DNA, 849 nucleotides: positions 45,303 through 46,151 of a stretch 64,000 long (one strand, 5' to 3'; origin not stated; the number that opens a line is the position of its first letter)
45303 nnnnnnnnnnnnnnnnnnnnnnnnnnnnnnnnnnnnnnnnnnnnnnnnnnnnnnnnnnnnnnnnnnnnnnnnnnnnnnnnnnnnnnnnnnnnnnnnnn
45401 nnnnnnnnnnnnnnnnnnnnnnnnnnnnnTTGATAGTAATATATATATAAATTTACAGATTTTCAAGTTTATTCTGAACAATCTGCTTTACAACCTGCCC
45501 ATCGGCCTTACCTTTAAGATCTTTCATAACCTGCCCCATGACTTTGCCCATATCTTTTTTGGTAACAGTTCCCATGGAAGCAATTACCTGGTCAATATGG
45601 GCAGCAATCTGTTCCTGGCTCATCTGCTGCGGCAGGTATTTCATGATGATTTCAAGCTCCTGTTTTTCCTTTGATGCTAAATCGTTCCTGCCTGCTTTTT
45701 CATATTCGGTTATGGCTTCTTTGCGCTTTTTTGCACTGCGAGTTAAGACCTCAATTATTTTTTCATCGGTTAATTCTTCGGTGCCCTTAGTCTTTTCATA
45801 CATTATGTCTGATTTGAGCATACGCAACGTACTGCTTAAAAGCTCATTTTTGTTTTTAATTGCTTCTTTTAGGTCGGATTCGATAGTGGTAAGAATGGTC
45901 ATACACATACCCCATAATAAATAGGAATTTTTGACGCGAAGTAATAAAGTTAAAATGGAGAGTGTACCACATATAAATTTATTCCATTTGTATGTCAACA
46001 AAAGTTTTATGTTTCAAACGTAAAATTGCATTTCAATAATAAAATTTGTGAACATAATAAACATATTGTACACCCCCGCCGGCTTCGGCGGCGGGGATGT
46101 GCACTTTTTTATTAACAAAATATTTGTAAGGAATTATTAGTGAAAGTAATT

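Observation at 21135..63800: Strongly over-represented 9- to 14-mer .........[TA]... motif scattered through coding and noncoding DNA on both strands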

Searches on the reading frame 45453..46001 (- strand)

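Call 31: search_protein_families(library=pfam, proteins=[window:45453-46001:-], max_evalue=0.001)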
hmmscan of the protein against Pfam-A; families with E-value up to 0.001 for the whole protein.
window:45453-46001:- (182 aa): 3 families
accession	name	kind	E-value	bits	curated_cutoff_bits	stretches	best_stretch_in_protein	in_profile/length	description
PF09424.15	YqeY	-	2.7e-47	160.9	27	1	39-179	3-143/143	Yqey-like protein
PF02637.23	GatB_Yqey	-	5.4e-07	30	27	1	49-179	11-148/148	GatB domain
PF18043.6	T4_Rnl2_C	-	6.7e-05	23.6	27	0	138-172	25-62/82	T4 RNA ligase 2 C-terminal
